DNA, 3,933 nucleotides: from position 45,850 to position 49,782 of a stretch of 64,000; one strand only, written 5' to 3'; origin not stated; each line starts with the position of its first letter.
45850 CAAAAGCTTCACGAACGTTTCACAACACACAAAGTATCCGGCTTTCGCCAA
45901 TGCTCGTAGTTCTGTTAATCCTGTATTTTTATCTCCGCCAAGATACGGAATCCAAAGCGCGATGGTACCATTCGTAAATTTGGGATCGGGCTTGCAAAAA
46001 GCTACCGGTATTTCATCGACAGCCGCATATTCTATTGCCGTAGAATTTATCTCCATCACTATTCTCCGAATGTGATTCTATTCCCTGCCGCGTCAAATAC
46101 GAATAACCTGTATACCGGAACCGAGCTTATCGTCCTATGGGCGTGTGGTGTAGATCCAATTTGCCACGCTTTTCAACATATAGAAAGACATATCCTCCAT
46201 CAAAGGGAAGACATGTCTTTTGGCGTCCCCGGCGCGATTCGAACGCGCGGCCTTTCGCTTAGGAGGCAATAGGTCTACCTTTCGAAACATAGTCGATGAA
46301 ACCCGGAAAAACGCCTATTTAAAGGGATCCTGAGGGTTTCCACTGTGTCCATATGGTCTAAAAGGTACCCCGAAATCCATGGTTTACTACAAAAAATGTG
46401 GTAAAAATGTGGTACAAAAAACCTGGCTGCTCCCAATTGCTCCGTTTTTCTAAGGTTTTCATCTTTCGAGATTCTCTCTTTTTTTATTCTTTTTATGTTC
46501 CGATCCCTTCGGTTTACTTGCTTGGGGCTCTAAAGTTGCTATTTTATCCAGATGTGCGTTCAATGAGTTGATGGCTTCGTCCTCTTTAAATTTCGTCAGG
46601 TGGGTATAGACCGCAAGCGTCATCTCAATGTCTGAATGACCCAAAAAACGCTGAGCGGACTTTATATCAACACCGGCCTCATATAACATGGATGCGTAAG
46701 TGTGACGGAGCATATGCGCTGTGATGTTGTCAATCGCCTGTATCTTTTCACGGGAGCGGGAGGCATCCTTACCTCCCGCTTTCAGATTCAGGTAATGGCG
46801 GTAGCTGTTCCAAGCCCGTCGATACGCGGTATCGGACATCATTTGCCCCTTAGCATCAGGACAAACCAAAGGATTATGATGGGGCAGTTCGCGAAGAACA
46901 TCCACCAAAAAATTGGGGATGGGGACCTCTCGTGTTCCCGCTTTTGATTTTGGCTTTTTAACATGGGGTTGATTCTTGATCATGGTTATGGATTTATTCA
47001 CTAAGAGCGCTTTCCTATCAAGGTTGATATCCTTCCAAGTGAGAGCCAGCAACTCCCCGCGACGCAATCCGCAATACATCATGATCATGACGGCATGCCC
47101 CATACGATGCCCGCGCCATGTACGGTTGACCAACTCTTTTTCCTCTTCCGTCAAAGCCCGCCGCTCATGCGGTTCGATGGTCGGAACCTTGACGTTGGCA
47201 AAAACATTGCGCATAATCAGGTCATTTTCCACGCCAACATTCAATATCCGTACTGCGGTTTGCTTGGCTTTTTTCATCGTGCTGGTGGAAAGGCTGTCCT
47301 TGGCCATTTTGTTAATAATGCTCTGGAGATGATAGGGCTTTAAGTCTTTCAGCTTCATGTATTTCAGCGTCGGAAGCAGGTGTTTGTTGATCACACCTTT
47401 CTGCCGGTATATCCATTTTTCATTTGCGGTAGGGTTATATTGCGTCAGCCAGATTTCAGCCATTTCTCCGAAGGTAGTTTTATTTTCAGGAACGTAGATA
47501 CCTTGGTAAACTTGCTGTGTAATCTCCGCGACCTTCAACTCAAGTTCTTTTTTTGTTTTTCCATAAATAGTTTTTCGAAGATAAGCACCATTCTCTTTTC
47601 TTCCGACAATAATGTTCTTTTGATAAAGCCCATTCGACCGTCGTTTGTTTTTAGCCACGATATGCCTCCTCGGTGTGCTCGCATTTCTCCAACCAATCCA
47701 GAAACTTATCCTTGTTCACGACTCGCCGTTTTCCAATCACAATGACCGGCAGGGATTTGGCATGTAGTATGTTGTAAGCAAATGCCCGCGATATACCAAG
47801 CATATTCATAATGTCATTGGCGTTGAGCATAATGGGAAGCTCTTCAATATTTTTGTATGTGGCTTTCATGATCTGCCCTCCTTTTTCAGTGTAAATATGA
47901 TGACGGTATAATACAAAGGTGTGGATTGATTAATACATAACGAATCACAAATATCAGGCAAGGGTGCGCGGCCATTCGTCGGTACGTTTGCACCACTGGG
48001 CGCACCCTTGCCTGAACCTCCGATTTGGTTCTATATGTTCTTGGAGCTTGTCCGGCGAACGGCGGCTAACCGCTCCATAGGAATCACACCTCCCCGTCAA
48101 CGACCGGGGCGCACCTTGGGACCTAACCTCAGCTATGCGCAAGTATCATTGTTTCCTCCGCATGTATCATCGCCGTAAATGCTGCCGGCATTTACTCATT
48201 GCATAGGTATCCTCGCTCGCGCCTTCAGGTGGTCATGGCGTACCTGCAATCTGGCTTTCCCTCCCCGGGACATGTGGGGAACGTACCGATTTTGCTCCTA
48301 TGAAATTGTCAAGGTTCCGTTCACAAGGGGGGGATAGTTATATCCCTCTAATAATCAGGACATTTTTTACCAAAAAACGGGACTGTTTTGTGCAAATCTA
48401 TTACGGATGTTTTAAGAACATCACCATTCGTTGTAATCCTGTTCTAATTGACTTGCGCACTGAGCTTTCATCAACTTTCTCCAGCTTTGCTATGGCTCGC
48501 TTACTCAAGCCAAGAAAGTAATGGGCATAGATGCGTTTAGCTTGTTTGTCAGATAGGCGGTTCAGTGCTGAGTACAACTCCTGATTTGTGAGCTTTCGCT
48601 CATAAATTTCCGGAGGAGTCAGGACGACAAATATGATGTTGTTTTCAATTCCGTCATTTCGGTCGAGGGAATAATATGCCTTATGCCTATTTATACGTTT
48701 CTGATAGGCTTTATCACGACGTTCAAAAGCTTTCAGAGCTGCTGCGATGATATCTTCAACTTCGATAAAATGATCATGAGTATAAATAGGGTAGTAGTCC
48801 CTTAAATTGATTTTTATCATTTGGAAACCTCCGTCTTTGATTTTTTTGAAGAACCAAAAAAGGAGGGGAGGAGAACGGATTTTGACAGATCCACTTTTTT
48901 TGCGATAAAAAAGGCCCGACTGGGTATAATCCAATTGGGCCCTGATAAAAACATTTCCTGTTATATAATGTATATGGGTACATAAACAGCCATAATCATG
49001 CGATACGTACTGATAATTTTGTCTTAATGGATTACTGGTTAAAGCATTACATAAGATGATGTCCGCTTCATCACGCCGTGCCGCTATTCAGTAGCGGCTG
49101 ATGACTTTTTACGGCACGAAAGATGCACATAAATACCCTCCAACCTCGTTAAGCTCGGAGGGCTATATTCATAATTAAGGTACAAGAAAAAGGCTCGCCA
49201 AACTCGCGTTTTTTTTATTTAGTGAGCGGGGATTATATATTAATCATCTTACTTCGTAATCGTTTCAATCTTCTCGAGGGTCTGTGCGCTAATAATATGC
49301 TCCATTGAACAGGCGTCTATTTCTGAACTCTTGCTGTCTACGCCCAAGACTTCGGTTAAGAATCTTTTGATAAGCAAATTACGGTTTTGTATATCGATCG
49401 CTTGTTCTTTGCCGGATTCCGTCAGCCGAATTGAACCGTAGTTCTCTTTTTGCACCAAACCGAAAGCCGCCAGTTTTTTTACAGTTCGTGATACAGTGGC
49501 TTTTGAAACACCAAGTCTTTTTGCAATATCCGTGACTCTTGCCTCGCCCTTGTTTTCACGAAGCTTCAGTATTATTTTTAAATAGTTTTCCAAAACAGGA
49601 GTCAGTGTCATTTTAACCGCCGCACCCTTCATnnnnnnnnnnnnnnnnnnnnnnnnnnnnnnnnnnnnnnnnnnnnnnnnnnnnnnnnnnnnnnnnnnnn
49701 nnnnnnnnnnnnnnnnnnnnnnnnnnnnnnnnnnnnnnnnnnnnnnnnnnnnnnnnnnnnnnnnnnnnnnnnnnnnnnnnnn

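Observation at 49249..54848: Element-borne operon: Fur, a 1330-aa self-contained activase/dehydratase-like fusion, a His/Cys-rich SAM methyltransferase, and DtxR/MntR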

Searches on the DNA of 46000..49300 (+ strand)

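Call 68: search_dna_similar(query=window:46000-49300:+, collection=plasmids, mode=near, max_rows=10)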
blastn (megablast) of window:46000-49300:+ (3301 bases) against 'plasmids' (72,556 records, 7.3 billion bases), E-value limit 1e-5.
No match.

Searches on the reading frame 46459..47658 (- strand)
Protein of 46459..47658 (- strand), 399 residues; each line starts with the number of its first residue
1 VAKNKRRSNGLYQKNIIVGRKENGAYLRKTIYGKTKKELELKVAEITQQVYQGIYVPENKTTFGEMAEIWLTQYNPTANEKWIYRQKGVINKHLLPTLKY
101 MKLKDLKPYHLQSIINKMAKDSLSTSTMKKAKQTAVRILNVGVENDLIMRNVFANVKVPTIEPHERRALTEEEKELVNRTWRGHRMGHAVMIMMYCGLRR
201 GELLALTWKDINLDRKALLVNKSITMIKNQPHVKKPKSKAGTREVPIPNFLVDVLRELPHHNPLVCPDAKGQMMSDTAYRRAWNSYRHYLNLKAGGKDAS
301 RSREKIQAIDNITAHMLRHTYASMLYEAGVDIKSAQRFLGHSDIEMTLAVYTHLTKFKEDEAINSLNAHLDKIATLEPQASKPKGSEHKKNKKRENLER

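Call 3: search_protein_families(library=pfam, proteins=[window:46459-47658:-], max_evalue=0.01)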
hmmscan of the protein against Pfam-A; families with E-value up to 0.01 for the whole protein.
window:46459-47658:- (399 aa): 3 families
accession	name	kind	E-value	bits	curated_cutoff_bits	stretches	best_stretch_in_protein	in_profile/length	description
PF00589.27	Phage_integrase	-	1.4e-26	93.7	27.1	1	184-356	22-170/172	Phage integrase family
PF14659.12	Phage_int_SAM_3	-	4.4e-13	49.7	22.6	1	62-118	1-57/58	Phage integrase, N-terminal SAM-like domain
PF22022.2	Phage_int_M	-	1.3e-06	28.9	27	1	63-156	1-93/96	Phage integrase central domain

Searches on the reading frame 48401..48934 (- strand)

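Call 3: search_protein_families(library=pfam, proteins=[window:48401-48934:-], max_evalue=0.01)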
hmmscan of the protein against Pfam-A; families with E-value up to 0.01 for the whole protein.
window:48401-48934:- (177 aa): 3 families
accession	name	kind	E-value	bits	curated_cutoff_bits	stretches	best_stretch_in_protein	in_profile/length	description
PF08281.18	Sigma70_r4_2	-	1e-06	28.7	25.7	1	118-170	2-54/54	Sigma-70, region 4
PF06530.18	Phage_antitermQ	-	3.9e-05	24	26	1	122-166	58-102/118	Phage antitermination protein Q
PF04297.20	UPF0122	-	0.0097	16.6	22.7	0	116-166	6-57/101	Putative helix-turn-helix protein, YlxM / p13 like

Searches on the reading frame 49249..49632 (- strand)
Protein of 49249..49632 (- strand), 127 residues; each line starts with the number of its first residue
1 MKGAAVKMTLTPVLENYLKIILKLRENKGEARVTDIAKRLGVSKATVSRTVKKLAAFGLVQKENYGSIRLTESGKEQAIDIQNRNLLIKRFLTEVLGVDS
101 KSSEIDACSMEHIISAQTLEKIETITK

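Call 3: search_protein_families(library=pfam, proteins=[window:49249-49632:-], max_evalue=0.01)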
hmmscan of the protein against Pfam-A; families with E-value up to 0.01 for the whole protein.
window:49249-49632:- (127 aa): 36 families (the best 25 are shown)
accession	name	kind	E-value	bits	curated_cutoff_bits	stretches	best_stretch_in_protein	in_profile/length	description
PF01325.25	Fe_dep_repress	-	5.8e-16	58.9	26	1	10-66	2-58/60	Iron dependent repressor, N-terminal DNA binding domain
PF02742.21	Fe_dep_repr_C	-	1.1e-13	51.4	27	1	71-125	1-55/70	Iron dependent repressor, metal binding and dimerisation domain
PF12802.13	MarR_2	-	4e-09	36.9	27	1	26-63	16-53/61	MarR family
PF01047.28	MarR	-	8.4e-09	35.6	24.6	1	26-63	13-50/59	MarR family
PF09339.16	HTH_IclR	-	1.1e-08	35.2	22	1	14-63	2-51/52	IclR helix-turn-helix domain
PF24034.1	DUF7343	-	2.6e-08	34.1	27.6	1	15-66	3-54/62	Domain of unknown function (DUF7343)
PF01022.26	HTH_5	-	7e-08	32.7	22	1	18-62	5-47/47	Bacterial regulatory protein, arsR family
PF08279.18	HTH_11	-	7.6e-08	32.6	25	1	18-58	3-43/55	HTH domain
PF25213.1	HVO_A0261_N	-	4e-07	30.3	35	1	24-75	20-68/86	HVO_A0261 N-terminal domain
PF01978.25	TrmB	-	6.2e-07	29.6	25.6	1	27-64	19-56/68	Sugar-specific transcriptional regulator TrmB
PF13384.12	HTH_23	-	2.8e-06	27.4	24.6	1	20-59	10-46/50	Homeodomain-like domain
PF13545.12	HTH_Crp_2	-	3e-06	27.5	27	1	34-71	26-62/70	Crp-like helix-turn-helix domain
PF13404.12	HTH_AsnC-type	-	7e-06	26.2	27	1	19-54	7-41/42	AsnC-type helix-turn-helix domain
PF08220.18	HTH_DeoR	-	1.8e-05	24.8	21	1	19-70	3-53/57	DeoR-like helix-turn-helix domain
PF00356.27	LacI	-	4.7e-05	23.5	27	1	34-52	3-21/46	Bacterial regulatory proteins, lacI family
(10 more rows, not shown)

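Call 4: search_protein_families(library=ncbifam, proteins=[window:49249-49632:-], max_evalue=0.01)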
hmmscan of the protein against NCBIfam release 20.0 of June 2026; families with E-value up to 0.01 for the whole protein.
window:49249-49632:- (127 aa): 35 families (the best 25 are shown)
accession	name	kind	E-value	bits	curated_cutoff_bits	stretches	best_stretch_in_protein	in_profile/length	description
NF008273.0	PRK11050.1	equivalog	4.2e-30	104.5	153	1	12-126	36-149/156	manganese-binding transcriptional regulator MntR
NF003025.0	PRK03902.1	equivalog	1.2e-20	74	138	1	10-125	2-116/142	transcriptional regulator MntR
NF047407.1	TransRegMntRTherm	equivalog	2.9e-15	56.5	350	1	8-122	4-124/227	manganese-dependent transcriptional regulator MntR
NF053665.1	TransRegDtxRActin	equivalog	4.9e-15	55.6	290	1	14-122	8-116/233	iron-dependent transcriptional repressor DtxR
TIGR01884.1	cas_HTH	subfamily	1.3e-10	41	60.2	1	6-64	133-190/202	CRISPR-associated CARF protein Csa3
NF033788.1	HTH_metalloreg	subfamily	3.9e-09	36.2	55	1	18-69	14-64/77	metalloregulator ArsR/SmtB family transcription factor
NF040939.2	trans_reg_lrs14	equivalog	1.4e-08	34.7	90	1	18-64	24-70/103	Lrs14 family HTH-type transcriptional regulator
NF053606.1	Sta1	subfamily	1e-07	32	80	1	18-64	23-68/100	Sta1 family transcriptional regulator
NF053609.1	Sul12a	equivalog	1.7e-07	31.4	150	1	8-82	1-71/103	Sul12a family chromatin-organizing protein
NF041397.1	TranRegGlpR_Halo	equivalog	7.6e-07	29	300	1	21-80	10-69/253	HTH-type transcriptional regulator GlpR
NF053814.1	teico_TcaR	equivalog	2.2e-06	27.8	170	1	21-106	43-132/151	MarR family transcriptional regulator TcaR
NF046008.1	ICE_MAGa4850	equivalog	7e-05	23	55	1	18-96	50-130/233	MAGa4850 family ICE element protein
NF041413.1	ArsR_Rv2640c_fam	equivalog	8.3e-05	23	155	1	22-67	50-95/118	Rv2640c family ArsR-like transcriptional regulator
NF033545.0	transpos_IS630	equivalog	0.00014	21.4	100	1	21-70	4-55/299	IS630 family transposase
NF040947.1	trans_reg_LysM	equivalog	0.00016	21.4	180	1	18-62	6-49/136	HTH-type transcriptional regulator LysM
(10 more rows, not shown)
